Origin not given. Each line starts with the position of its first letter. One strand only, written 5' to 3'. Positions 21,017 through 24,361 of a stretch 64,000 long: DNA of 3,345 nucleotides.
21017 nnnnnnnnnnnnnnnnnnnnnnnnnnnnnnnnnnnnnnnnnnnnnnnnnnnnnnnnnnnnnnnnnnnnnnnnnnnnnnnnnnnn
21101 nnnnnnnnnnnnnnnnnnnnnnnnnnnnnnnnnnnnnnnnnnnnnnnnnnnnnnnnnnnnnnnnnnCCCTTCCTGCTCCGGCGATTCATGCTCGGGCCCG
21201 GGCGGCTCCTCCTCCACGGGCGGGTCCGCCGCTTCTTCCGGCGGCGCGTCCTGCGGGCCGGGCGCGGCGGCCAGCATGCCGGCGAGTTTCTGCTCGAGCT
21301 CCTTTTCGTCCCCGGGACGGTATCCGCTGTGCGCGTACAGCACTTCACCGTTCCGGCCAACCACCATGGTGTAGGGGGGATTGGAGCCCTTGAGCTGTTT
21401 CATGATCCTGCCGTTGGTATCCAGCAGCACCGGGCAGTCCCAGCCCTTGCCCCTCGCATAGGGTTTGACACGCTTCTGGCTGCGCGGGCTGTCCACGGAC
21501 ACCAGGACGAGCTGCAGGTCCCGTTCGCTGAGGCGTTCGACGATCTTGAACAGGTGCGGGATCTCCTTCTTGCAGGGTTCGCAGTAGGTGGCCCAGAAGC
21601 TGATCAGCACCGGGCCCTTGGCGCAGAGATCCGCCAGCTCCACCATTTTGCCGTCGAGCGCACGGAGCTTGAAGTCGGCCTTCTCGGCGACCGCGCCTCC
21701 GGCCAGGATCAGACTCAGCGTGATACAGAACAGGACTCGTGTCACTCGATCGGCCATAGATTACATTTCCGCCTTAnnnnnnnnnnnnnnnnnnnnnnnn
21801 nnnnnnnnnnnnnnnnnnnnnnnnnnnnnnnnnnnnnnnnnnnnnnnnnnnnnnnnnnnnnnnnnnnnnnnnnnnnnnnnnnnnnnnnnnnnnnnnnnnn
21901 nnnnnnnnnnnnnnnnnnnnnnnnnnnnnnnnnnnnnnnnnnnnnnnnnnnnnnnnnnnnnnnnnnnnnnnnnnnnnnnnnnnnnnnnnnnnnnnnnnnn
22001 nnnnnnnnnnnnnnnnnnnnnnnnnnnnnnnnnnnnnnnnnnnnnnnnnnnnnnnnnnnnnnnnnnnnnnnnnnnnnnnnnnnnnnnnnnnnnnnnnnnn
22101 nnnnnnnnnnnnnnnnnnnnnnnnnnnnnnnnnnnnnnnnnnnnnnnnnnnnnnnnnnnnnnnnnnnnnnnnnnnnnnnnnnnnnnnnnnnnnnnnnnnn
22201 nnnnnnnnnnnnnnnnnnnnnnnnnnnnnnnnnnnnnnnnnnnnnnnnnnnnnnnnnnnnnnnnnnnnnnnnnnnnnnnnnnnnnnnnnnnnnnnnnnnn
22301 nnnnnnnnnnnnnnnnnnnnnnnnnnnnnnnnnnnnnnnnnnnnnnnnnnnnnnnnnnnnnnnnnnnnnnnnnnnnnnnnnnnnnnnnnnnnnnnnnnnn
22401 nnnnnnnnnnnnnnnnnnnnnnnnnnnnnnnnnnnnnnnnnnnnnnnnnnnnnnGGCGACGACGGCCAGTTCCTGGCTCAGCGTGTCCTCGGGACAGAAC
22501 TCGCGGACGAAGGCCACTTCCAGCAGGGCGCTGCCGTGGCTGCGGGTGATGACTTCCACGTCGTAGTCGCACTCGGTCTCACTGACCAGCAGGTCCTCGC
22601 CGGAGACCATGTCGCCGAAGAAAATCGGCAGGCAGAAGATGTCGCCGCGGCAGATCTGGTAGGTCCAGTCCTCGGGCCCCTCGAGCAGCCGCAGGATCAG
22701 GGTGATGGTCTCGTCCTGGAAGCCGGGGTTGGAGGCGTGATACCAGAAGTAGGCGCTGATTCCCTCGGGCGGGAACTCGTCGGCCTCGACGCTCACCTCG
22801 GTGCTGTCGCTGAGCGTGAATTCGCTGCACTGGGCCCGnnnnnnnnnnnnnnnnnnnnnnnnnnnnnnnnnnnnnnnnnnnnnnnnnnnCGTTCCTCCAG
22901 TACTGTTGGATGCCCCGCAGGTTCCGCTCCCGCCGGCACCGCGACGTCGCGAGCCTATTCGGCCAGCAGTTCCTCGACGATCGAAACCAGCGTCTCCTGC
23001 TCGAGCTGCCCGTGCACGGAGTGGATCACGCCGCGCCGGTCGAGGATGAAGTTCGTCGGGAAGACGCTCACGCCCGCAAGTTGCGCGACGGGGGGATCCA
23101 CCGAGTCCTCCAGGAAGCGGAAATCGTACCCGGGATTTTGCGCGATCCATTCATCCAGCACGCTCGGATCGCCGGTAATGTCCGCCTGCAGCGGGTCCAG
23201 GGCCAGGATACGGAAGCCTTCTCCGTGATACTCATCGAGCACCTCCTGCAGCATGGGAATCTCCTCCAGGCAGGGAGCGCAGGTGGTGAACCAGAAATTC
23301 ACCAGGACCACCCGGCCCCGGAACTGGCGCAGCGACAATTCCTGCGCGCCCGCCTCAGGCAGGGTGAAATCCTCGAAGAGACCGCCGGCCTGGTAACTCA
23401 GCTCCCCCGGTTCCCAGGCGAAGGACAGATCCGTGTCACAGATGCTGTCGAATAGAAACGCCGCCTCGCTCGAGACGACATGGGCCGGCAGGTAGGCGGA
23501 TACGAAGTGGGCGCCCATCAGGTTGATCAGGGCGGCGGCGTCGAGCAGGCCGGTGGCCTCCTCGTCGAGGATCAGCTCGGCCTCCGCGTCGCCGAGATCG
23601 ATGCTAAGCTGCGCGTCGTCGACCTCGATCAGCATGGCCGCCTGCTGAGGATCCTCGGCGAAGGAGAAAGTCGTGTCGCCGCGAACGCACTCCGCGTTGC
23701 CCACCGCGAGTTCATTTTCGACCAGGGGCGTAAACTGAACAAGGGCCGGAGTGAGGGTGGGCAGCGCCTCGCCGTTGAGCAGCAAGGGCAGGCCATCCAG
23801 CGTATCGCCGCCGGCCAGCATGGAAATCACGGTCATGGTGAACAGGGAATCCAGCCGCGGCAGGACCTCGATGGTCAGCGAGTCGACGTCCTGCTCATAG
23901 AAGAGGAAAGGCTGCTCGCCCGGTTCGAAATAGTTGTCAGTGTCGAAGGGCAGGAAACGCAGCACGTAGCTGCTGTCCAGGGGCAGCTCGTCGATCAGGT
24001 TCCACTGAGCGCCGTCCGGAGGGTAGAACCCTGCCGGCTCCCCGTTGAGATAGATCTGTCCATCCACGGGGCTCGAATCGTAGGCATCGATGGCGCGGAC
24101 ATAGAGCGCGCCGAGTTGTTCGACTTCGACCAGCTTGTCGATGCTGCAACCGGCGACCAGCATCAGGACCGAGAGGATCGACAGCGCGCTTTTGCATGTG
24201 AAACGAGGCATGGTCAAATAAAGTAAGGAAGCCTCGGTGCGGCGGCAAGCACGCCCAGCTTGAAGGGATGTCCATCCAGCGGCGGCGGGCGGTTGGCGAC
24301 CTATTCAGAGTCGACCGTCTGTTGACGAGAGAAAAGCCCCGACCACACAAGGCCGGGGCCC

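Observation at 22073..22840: Perfect 384-bp in-frame tandem duplication inside a T9SS cargo gene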

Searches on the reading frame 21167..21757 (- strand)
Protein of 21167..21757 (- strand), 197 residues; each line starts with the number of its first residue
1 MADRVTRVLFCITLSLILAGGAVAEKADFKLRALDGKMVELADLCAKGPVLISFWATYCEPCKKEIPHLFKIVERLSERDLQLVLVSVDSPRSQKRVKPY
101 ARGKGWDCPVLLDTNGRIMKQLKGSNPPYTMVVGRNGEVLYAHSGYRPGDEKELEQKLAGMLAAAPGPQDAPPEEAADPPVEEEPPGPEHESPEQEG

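Call 45: find_encoding_contigs(protein=window:21167-21757:-, flank=3000, max_places=10)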
Protein window:21167-21757:- (197 aa): 12 contigs read that carry it; 8 places shown.
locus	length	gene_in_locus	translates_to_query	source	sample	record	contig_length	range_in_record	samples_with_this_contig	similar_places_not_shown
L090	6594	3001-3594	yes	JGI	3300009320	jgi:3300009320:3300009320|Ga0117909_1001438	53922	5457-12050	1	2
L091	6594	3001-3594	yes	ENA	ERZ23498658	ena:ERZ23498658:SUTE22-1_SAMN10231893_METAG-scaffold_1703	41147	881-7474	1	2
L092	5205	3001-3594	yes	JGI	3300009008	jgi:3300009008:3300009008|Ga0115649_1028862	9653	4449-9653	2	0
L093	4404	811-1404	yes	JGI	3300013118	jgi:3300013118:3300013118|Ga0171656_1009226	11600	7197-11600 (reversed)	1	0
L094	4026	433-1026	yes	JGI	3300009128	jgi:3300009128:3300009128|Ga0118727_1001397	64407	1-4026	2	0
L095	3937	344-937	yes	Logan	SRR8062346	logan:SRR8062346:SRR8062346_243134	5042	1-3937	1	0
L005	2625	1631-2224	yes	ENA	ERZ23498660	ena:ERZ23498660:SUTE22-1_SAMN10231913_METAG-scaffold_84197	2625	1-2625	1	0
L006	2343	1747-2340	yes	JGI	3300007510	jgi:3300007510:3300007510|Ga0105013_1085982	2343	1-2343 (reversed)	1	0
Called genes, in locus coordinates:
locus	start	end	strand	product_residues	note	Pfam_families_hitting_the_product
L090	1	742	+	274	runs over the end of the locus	-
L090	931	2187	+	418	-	PF00578:AhpC-TSA, PF08534:Redoxin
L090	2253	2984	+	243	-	-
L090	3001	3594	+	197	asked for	PF00578:AhpC-TSA, PF08534:Redoxin, PF00085:Thioredoxin, PF13905:Thioredoxin_8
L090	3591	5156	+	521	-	PF19494:DUF6029 (weak)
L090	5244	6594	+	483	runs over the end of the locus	PF12390:Se-cys_synth_N, PF03841:SelA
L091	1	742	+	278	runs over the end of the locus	-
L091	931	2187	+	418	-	PF00578:AhpC-TSA, PF08534:Redoxin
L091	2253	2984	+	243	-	-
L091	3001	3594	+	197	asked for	PF00578:AhpC-TSA, PF08534:Redoxin, PF00085:Thioredoxin, PF13905:Thioredoxin_8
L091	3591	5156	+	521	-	PF19494:DUF6029 (weak)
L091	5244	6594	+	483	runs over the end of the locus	PF12390:Se-cys_synth_N, PF03841:SelA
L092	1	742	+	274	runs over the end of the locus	-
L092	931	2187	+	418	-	PF00578:AhpC-TSA, PF08534:Redoxin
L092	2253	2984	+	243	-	-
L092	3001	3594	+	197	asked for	PF00578:AhpC-TSA, PF08534:Redoxin, PF00085:Thioredoxin, PF13905:Thioredoxin_8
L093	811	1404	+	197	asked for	PF00578:AhpC-TSA, PF08534:Redoxin, PF00085:Thioredoxin, PF13905:Thioredoxin_8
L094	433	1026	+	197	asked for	PF00578:AhpC-TSA, PF08534:Redoxin, PF00085:Thioredoxin, PF13905:Thioredoxin_8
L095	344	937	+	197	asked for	PF00578:AhpC-TSA, PF08534:Redoxin, PF00085:Thioredoxin, PF13905:Thioredoxin_8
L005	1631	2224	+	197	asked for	PF00578:AhpC-TSA, PF08534:Redoxin, PF00085:Thioredoxin, PF13905:Thioredoxin_8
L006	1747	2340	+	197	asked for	PF00578:AhpC-TSA, PF08534:Redoxin, PF00085:Thioredoxin, PF13905:Thioredoxin_8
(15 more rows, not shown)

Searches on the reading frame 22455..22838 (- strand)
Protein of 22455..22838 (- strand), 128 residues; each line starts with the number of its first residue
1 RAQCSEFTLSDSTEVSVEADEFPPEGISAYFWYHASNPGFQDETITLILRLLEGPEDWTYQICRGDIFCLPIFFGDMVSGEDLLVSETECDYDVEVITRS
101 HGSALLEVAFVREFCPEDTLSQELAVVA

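Call 9: search_protein_families(library=pfam, proteins=[window:22455-22838:-], max_evalue=1)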
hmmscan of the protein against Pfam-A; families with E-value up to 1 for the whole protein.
window:22455-22838:- (128 aa): 0 families

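Call 10: search_protein_families(library=ncbifam, proteins=[window:22455-22838:-], max_evalue=1)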
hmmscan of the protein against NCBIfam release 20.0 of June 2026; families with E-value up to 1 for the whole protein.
window:22455-22838:- (128 aa): 0 families

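Call 33: predict_structure(alignment_id=A2)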
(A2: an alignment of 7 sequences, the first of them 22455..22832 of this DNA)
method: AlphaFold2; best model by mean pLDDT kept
length: 126 residues; sequences in the alignment: 7
mean_pLDDT: 90.7   pTM: 0.84
mean pLDDT of the five models: 90.7, 85.5, 85.0, 75.0, 46.1
residues with pLDDT >= 90: 84; 70-90: 40; 50-70: 2; < 50: 0
segments of 3 or more residues with pLDDT < 50: none
pLDDT, mean of each block of 10 residues (from residue 1): 82 94 95 85 94 95 89 87 88 96 95 85 97
secondary structure, 60 per line:
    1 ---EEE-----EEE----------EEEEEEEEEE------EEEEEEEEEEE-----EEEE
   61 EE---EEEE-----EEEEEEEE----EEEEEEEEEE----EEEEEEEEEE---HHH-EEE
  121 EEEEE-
elements in order: E4-6 E12-14 E25-34 E41-51 E57-62 E66-69 E75-82 E87-96 E101-110 E118-125
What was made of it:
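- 22455..22838 (-): Repeat copy 1 in codon phase: R18-A145. It holds the last two signal-peptide residues plus the whole beta-sandwich domain. The module-only model has pLDDT 90.7 and pTM 0.84 (call 33).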

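Call 35: search_protein_representatives(alignment_id=A2)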
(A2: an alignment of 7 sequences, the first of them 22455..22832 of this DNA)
Query: 7 sequences, 127 profile positions. Proteins with E-value up to 0.001 (for the whole library): 16; up to 1e-10: 7; up to 1e-30: 3. The best 16 are listed.
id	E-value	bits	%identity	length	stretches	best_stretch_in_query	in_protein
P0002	1.0e-53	197.1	-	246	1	1-127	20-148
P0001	8.0e-53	194.2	-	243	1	1-126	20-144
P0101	5.0e-43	162.5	-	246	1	1-127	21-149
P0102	3.6e-30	121.0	-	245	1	2-126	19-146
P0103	4.3e-30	120.7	-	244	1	1-127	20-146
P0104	1.4e-28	115.8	-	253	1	1-127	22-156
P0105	4.0e-11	59.4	-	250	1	1-127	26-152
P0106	9.8e-09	51.7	-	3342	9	37-90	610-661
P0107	2.0e-07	47.5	-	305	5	25-48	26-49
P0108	4.8e-06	43.0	-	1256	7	14-61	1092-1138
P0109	5.8e-05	39.5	-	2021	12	38-97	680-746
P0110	6.0e-05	39.5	-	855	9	49-70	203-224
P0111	8.9e-05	38.9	-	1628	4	28-95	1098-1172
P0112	3.1e-04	37.2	-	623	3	28-97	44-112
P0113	3.5e-04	37.0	-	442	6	61-96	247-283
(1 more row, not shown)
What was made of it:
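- All 7 family representatives among 1.84 billion proteins are 243-253 aa with one module (call 35).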

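Call 37: fold_search(model_id=the predicted structure, library=pdb)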
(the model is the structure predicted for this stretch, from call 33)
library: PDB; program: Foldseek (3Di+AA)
matches with E <= 10: 1873; with E <= 0.001: 36
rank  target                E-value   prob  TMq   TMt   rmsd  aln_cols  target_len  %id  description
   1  6kjk                  8.9e-06  1.00  0.57  0.55   5.0       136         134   13  Structure of the N-terminal domain of PorA (released 2020-07-22)
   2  6fvi                  1.6e-05  1.00  0.44  0.41   9.9       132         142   12  ASH / PapD-like domain of human CEP192 (PapD-like domain 7) (released 2019-03-20)
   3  7wwo_A                3.4e-05  1.00  0.46  0.39   8.4       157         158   10  Dimer form of hypothetical protein TTHA1873 from Thermus thermophilus (released 2022-03-09)
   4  7fe0_A                5.8e-05  1.00  0.45  0.34   7.2       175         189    8  AvmM Catalyzes Macrocyclization in Alchivemycin A Biosynthesis (released 2021-09-01)
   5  3frp_G                6.8e-05  1.00  0.51  0.33   5.0       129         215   12  Crystal Structure of Cobra Venom Factor, a Co-factor for C3- and C5 convertase CVFBb (released 2009-04-28)
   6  8usm_A                6.8e-05  1.00  0.49  0.43   5.4       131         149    9  FmlH Lectin Domain UTI89 - AM4085 (released 2024-02-14)
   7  5lne_B                6.8e-05  1.00  0.49  0.41   5.6       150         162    9  E. coli F9 pilus adhesin FmlH bound to the Thomsen-Friedenreich (TF) antigen (released 2016-10-05)
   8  7fe5_A                6.8e-05  1.00  0.43  0.33   7.4       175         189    8  AvmM Catalyzes Macrocyclization in Alchivemycin A Biosynthesis (released 2021-09-01)
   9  6maw                  7.1e-05  1.00  0.49  0.42   5.6       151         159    9  F9 Pilus Adhesin FmlH Lectin Domain from E. coli UTI89 in Complex with Galactoside N-[(2S,3R,4R,5R,6R)-4,5-dihydroxy-6-( (released 2019-09-04)
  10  6as8_A                7.5e-05  1.00  0.50  0.44   5.2       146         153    8  F9 pilus adhesin FmlH lectin domain from E. coli UTI89 co-crystallized with ortho-biphenyl-2'-carboxyl N-acetyl-beta-g (released 2018-02-28)
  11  6aox_B                8.9e-05  1.00  0.50  0.44   5.6       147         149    8  F9 pilus adhesin FmlH lectin domain from E. coli UTI89 co-crystallized with TF antigen (released 2018-02-28)
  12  6aro_B                8.9e-05  1.00  0.49  0.44   5.4       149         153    9  F9 pilus adhesin FmlH lectin domain from E. coli UTI89 co-crystallized with 8-hydroxyquinoline beta-galactoside (released 2018-02-28)
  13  6aoy_B                8.9e-05  1.00  0.47  0.40   5.7       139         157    9  F9 pilus adhesin FmlH lectin domain from E. coli UTI89 co-crystallized with o-nitrophenyl beta-galactoside (ONPG) (released 2018-02-28)
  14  2qki_E                9.9e-05  1.00  0.46  0.34   5.6       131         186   12  Human C3c in complex with the inhibitor compstatin (released 2007-08-14)
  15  6aox_A                1.6e-04  1.00  0.49  0.44   5.7       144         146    8  F9 pilus adhesin FmlH lectin domain from E. coli UTI89 co-crystallized with TF antigen (released 2018-02-28)
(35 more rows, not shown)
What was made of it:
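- On PorA-like T9SS CTD proteins (P. gingivalis PGN_0123): 6KJK is the top Foldseek PDB hit (E 8.9e-6, TM 0.57/0.55, 13% identity) (call 37).
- Closest known: PorA. Same: FimH/FmlH lectin domains, which PorA-N is reported to resemble, follow in the list (call 37).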

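Call 39: search_solved_structures(query=A2, max_evalue=10, show_alignments=2)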
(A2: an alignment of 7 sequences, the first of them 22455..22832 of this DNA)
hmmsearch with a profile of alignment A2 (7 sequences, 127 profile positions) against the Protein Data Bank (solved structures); distinct sequences matched with E-value up to 10: 0.
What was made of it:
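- On PorA-like T9SS CTD proteins (P. gingivalis PGN_0123): A profile search of all PDB sequences found nothing at E<=10 (call 39).
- Closest known: PorA. Different: No sequence-level match to any PDB chain was found, even at E<=10 (call 39).
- Tried and rejected: Nothing at E<=10 (call 39).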

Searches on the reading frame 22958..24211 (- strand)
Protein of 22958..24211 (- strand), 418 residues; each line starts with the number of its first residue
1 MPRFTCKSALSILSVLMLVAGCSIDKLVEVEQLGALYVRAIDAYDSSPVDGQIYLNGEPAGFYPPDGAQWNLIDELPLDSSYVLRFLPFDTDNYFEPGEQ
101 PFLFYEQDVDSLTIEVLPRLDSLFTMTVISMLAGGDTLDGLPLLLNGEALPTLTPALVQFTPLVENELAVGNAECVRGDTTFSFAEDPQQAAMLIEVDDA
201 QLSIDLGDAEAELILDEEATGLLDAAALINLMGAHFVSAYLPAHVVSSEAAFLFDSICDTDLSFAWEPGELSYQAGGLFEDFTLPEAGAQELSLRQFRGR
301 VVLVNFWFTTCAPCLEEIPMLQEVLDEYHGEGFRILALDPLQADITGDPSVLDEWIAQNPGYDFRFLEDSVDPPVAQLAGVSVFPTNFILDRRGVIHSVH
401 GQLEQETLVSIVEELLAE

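Call 49: find_encoding_contigs(protein=window:22958-24211:-, flank=3000, max_places=10)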
Protein window:22958-24211:- (418 aa): 14 contigs read that carry it; 9 places shown.
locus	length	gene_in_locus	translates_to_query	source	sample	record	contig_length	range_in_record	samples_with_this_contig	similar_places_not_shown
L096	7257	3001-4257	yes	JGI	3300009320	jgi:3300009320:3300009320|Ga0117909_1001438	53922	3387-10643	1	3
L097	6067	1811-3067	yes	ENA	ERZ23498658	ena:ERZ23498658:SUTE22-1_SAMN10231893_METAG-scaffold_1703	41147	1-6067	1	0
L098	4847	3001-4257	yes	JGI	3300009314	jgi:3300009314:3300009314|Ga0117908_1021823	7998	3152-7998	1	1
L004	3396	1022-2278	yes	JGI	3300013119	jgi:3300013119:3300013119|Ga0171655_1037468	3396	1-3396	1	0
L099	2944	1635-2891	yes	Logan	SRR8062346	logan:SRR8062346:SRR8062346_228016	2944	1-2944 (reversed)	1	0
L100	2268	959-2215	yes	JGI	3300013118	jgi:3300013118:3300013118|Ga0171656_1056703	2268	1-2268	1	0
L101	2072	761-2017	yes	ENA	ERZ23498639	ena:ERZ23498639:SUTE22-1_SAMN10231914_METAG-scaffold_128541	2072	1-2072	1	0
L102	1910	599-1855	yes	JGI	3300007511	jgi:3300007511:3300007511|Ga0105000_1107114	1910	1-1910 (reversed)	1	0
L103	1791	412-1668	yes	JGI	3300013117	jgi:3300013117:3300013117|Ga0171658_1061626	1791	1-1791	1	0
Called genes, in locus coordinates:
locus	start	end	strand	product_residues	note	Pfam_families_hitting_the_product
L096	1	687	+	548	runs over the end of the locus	PF18962:Por_Secre_tail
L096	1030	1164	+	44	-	-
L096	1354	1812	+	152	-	-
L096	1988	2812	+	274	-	-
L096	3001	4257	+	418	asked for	PF00578:AhpC-TSA, PF08534:Redoxin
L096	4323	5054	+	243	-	-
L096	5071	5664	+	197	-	PF00578:AhpC-TSA, PF08534:Redoxin, PF00085:Thioredoxin, PF13905:Thioredoxin_8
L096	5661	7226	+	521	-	PF19494:DUF6029 (weak)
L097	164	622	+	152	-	-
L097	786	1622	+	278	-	-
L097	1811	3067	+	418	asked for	PF00578:AhpC-TSA, PF08534:Redoxin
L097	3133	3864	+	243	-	-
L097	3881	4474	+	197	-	PF00578:AhpC-TSA, PF08534:Redoxin, PF00085:Thioredoxin, PF13905:Thioredoxin_8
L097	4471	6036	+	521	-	PF19494:DUF6029 (weak)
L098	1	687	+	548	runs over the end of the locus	PF18962:Por_Secre_tail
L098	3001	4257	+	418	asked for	PF00578:AhpC-TSA, PF08534:Redoxin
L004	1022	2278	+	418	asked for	PF00578:AhpC-TSA, PF08534:Redoxin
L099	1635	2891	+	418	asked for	PF00578:AhpC-TSA, PF08534:Redoxin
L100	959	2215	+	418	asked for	PF00578:AhpC-TSA, PF08534:Redoxin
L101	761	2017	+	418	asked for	PF00578:AhpC-TSA, PF08534:Redoxin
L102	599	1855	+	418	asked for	PF00578:AhpC-TSA, PF08534:Redoxin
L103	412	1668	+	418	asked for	PF00578:AhpC-TSA, PF08534:Redoxin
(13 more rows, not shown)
